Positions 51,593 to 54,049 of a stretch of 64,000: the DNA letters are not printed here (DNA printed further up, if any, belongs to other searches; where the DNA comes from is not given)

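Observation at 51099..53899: Translationally coupled SF1 helicase (nuclease-like N-terminus) and 215-aa His-motif protein in a lower-GC, repeat-flanked segment: defence-like two-gene module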

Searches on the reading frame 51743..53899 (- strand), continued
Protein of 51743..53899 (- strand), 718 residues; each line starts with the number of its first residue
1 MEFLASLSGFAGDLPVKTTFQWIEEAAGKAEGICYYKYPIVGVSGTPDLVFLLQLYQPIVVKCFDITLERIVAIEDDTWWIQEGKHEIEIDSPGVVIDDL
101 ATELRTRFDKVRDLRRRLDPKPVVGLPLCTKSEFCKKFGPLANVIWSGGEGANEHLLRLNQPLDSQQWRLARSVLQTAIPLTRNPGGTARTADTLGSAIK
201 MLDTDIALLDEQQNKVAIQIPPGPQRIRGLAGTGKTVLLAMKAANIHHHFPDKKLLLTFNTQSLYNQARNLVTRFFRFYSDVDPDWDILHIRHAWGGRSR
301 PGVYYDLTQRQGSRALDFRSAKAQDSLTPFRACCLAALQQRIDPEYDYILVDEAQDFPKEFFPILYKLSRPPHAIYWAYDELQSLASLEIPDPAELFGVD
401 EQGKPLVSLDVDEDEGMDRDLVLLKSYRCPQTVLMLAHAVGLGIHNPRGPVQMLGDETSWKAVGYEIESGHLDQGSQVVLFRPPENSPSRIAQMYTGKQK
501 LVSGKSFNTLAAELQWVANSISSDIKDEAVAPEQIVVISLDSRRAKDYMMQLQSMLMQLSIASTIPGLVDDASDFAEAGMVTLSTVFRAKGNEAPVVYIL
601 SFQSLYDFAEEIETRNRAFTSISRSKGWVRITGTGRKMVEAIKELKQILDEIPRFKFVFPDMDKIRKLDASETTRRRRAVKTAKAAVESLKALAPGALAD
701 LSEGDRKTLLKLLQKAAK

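Call 49: get_annotated_region(hit=H7, flank=4000)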
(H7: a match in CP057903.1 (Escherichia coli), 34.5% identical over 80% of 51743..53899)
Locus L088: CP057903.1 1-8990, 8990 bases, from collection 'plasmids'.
description: Escherichia coli strain RHB10-C19 plasmid pRHB10-C19_3, complete sequence
organism: Escherichia coli (NCBI taxid 562)
taxonomy: Bacteria; Pseudomonadota; Gammaproteobacteria; Enterobacterales; Enterobacteriaceae; Escherichia; Escherichia coli
host: -; source: culture,Pooled sheep faecal samples collected from floor of farm; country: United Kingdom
typing (MOB-suite, as given by PLSDB): conjugative; replicon IncI-gamma/K1; relaxase MOBP; mating-pair formation MPF_I
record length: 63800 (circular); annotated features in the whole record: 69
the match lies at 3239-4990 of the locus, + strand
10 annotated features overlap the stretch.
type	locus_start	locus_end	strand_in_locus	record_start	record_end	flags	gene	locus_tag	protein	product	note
CDS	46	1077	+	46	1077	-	-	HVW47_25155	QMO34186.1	replication initiation protein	-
CDS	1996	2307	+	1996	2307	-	-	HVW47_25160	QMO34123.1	type II toxin-antitoxin system RelE/ParE family toxin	-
CDS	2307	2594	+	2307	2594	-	-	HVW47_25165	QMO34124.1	helix-turn-helix transcriptional regulator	-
CDS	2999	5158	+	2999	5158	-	-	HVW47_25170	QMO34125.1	ATP-binding domain-containing protein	-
CDS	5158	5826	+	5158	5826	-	-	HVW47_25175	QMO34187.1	DUF2290 domain-containing protein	-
CDS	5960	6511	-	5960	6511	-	-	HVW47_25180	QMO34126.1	plasmid stability family protein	-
CDS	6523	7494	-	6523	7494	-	-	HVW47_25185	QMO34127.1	plasmid stabilization protein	-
CDS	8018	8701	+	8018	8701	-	-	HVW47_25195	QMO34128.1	DNA methylase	-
CDS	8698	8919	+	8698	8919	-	-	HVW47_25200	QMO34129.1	hypothetical protein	-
CDS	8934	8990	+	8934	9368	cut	-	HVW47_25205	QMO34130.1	DUF1380 domain-containing protein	-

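Call 50: get_annotated_region(hit=H6, flank=4000)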
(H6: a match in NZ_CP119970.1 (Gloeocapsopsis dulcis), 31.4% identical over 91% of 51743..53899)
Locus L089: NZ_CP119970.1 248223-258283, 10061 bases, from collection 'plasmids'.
description: Gloeocapsopsis dulcis strain AAB1 plasmid unnamed1, complete sequence
organism: Gloeocapsopsis dulcis (NCBI taxid 2859516)
taxonomy: Bacteria; Cyanobacteriota; Cyanophyceae; Chroococcales; Chroococcaceae; Gloeocapsopsis; Gloeocapsopsis dulcis
host: -; source: Dried cell culture,Desert, underside of quartz rock; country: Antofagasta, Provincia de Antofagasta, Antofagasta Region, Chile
typing (MOB-suite, as given by PLSDB): non-mobilizable; replicon rep_cluster_1633
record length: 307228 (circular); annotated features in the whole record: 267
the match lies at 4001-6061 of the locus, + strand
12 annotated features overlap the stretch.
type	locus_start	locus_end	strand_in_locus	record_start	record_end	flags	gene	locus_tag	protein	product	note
CDS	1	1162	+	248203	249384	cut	-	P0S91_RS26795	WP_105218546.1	virulence factor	-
CDS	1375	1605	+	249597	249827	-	-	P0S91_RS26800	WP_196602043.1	amidase family protein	-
CDS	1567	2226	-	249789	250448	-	-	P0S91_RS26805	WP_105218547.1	HAD family hydrolase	-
CDS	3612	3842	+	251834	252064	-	-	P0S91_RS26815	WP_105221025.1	helix-turn-helix transcriptional regulator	-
CDS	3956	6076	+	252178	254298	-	-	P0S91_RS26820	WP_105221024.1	nuclease-related domain-containing DEAD/DEAH box helicase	-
CDS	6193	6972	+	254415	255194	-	-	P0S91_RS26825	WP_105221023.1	ParA family protein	-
CDS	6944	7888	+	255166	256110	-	-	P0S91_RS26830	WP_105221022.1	ParB/RepB/Spo0J family partition protein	GO:0007059 - chromosome segregation [Evidence IEA]; GO:0000910 - cytokinesis [Evidence IEA]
CDS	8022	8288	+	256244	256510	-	-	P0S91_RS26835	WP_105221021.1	hypothetical protein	-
CDS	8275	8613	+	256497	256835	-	-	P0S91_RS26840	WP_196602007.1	hypothetical protein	-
CDS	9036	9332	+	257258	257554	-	-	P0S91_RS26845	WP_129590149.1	transposase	-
CDS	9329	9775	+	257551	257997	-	-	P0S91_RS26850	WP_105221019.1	hypothetical protein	-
CDS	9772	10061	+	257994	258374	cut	-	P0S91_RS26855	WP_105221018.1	hypothetical protein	-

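Call 51: search_protein_families(library=pfam, proteins=[L086:3962-6124:+, L087:3995-6181:+, L089:3956-6076:+, L088:2999-5158:+, L088:5158-5826:+], max_evalue=0.1)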
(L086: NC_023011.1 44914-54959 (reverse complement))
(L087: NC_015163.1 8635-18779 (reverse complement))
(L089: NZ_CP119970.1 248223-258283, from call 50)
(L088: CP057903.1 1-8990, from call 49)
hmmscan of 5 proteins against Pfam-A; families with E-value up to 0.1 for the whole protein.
L086:3962-6124:+ (720 aa): 5 families
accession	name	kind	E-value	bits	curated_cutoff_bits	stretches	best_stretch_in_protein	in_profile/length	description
PF08378.17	NERD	-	4.9e-06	27.5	22.1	1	14-117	2-96/111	Nuclease-related domain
PF13538.12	UvrD_C_2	-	3.3e-05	24.1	27.4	1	610-663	2-51/52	UvrD-like helicase C-terminal domain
PF00580.27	UvrD-helicase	-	0.0032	17.6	23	0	372-417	211-256/271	UvrD/REP helicase N-terminal domain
PF04851.21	ResIII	-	0.042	14.2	22.5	0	250-296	31-77/164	Type III restriction enzyme, res subunit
PF25199.1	nSTAND_NTPase5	-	0.085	13.1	34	0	245-275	44-73/145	Novel STAND NTPase 5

L087:3995-6181:+ (728 aa): 7 families
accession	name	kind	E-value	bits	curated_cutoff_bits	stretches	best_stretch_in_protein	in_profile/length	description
PF08378.17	NERD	-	7.8e-10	39.7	22.1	1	14-115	2-96/111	Nuclease-related domain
PF13538.12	UvrD_C_2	-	1.5e-08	34.8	27.4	1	639-689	2-51/52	UvrD-like helicase C-terminal domain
PF00580.27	UvrD-helicase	-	0.0023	18.1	23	0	238-305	12-81/271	UvrD/REP helicase N-terminal domain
PF25199.1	nSTAND_NTPase5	-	0.0026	18.1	34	1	242-275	44-76/145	Novel STAND NTPase 5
PF04851.21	ResIII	-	0.0042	17.4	22.5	1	244-306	28-92/164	Type III restriction enzyme, res subunit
PF01443.25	Viral_helicase1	-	0.0085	16.4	21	0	639-688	177-225/228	Viral superfamily 1 RNA helicase core domain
PF13401.12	AAA_22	-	0.015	16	27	0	246-388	12-99/130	AAA domain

L089:3956-6076:+ (706 aa): 6 families
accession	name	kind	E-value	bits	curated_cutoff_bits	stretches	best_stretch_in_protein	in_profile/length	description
PF13538.12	UvrD_C_2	-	9.5e-05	22.6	27.4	1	610-663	3-50/52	UvrD-like helicase C-terminal domain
PF13361.12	UvrD_C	-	0.00074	19.5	25.6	0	607-659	285-340/350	UvrD-like helicase C-terminal domain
PF13401.12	AAA_22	-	0.012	16.4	27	1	241-388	12-107/130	AAA domain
PF04851.21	ResIII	-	0.021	15.2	22.5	1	243-290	32-79/164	Type III restriction enzyme, res subunit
PF25199.1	nSTAND_NTPase5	-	0.024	14.9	34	1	237-270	44-76/145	Novel STAND NTPase 5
PF00580.27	UvrD-helicase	-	0.049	13.7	23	0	365-405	212-252/271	UvrD/REP helicase N-terminal domain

L088:2999-5158:+ (719 aa): 7 families
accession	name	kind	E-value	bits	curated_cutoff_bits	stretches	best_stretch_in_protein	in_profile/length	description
PF13538.12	UvrD_C_2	-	1e-09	38.5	27.4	1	579-628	5-52/52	UvrD-like helicase C-terminal domain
PF00580.27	UvrD-helicase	-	3.8e-05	23.9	23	0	197-244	4-53/271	UvrD/REP helicase N-terminal domain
PF13401.12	AAA_22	-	0.0047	17.7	27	1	213-362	11-109/130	AAA domain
PF25199.1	nSTAND_NTPase5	-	0.0089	16.3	34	0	209-241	43-74/145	Novel STAND NTPase 5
PF13245.12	AAA_19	-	0.013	16.1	25.1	0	198-378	1-131/134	AAA domain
PF04851.21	ResIII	-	0.014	15.8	22.5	1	213-264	29-80/164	Type III restriction enzyme, res subunit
PF13604.12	AAA_30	-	0.048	13.8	27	0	194-234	2-45/191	AAA domain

L088:5158-5826:+ (222 aa): 1 family
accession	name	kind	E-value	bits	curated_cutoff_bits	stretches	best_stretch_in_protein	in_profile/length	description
PF10053.14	DUF2290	-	3e-45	154.6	25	1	27-218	4-202/204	Uncharacterized conserved protein (DUF2290)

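Call 57: get_annotated_region(hit=H11, flank=3000)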
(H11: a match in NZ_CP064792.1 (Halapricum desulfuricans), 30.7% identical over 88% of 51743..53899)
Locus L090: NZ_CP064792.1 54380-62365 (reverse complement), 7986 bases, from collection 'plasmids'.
description: Halapricum desulfuricans strain HSR-Est plasmid pHSR-Est01, complete sequence
organism: Halapricum desulfuricans (NCBI taxid 2841257)
taxonomy: Archaea; Euryarchaeota; Halobacteria; Halobacteriales; Haloarculaceae; Halapricum; Halapricum desulfuricans
host: -; source: Elton hypersaline lake; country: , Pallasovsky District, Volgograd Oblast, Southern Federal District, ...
typing (MOB-suite, as given by PLSDB): non-mobilizable
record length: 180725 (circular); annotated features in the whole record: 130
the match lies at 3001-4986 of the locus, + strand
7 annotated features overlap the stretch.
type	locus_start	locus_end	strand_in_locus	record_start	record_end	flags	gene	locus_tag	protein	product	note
CDS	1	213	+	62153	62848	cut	-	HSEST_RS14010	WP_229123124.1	hypothetical protein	-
CDS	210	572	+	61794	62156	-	-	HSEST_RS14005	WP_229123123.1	SHOCT domain-containing protein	-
CDS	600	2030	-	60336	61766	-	-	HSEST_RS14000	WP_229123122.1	hypothetical protein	-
CDS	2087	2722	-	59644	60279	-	-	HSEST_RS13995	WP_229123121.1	IS6 family transposase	-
CDS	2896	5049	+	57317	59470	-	-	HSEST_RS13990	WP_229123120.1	nuclease-related domain-containing DEAD/DEAH box helicase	-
CDS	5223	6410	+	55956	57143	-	-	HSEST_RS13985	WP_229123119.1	PQQ-dependent sugar dehydrogenase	-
CDS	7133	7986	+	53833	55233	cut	-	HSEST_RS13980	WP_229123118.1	ATP-binding protein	-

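Call 58: get_annotated_region(hit=H12, flank=3000)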
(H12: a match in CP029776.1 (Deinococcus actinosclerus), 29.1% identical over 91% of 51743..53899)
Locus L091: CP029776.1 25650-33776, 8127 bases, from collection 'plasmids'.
description: Deinococcus actinosclerus strain SJTR plasmid unnamed2, complete sequence
organism: Deinococcus actinosclerus (NCBI taxid 1768108)
taxonomy: Bacteria; Deinococcota; Deinococci; Deinococcales; Deinococcaceae; Deinococcus; Deinococcus actinosclerus
host: -; source: mixed culture,wastewater; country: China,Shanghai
typing (MOB-suite, as given by PLSDB): non-mobilizable
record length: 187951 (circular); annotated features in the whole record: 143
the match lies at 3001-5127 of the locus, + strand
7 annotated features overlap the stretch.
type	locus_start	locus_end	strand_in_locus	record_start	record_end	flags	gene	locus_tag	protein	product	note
CDS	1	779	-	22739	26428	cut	-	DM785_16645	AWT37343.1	hypothetical protein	-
CDS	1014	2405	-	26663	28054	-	-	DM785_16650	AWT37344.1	Replication initiator protein A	-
CDS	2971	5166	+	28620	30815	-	-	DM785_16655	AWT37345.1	NERD domain protein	-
CDS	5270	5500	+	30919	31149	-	-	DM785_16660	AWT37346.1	hypothetical protein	-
CDS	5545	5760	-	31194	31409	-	-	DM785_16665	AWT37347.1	hypothetical protein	-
CDS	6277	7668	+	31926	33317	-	-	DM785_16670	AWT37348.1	hypothetical protein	-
CDS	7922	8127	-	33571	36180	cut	-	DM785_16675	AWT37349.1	hypothetical protein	-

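Call 59: get_annotated_region(hit=H17, flank=3000)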
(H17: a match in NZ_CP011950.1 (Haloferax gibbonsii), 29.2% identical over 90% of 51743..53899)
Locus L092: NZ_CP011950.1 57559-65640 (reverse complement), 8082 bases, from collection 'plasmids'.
description: Haloferax gibbonsii strain ARA6 plasmid pHG3, complete sequence
organism: Haloferax gibbonsii (NCBI taxid 35746)
taxonomy: Archaea; Euryarchaeota; Halobacteria; Halobacteriales; Haloferacaceae; Haloferax; Haloferax gibbonsii
host: -; source: whole genome,saline saltern; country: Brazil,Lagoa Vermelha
typing (MOB-suite, as given by PLSDB): non-mobilizable
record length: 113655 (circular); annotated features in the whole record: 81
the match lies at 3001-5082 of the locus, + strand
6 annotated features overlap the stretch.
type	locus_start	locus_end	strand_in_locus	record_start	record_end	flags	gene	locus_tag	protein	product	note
CDS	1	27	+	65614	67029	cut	-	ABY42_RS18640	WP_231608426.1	DUF5677 domain-containing protein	-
CDS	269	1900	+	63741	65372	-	-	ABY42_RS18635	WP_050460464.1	hypothetical protein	-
CDS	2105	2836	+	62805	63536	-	-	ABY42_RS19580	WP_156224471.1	hypothetical protein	-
CDS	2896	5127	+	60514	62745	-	-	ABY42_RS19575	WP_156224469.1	DEAD/DEAH box helicase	-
CDS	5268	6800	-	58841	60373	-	-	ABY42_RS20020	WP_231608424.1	hypothetical protein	-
CDS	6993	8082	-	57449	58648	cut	-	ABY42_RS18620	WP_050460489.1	site-specific integrase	GO:0015074 - DNA integration [Evidence IEA]; GO:0006310 - DNA recombination [Evidence IEA]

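Call 60: get_annotated_region(hit=H14, flank=3000)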
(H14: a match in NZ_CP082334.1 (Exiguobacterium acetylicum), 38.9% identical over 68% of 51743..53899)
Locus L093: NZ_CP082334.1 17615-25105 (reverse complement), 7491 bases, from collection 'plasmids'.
description: Exiguobacterium acetylicum strain EYLC1 plasmid pEYLC1.1, complete sequence
organism: Exiguobacterium acetylicum (NCBI taxid 41170)
taxonomy: Bacteria; Bacillota; Bacilli; Bacillales; ; Exiguobacterium; Exiguobacterium acetylicum
host: -; source: water,Urban freshwater pond; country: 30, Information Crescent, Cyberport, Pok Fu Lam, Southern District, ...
typing (MOB-suite, as given by PLSDB): mobilizable; relaxase MOBP
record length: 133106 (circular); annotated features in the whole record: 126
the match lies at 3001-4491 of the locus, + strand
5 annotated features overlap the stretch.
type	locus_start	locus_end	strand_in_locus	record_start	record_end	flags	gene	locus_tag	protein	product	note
CDS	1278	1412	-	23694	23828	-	-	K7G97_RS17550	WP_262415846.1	hypothetical protein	-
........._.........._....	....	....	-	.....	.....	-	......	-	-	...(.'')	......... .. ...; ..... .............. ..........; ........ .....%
CDS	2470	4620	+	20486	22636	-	-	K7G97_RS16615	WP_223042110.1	ATP-binding domain-containing protein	-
CDS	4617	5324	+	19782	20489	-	-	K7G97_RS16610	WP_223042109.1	DUF2290 domain-containing protein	-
CDS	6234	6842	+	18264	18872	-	-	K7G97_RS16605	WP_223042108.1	hypothetical protein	-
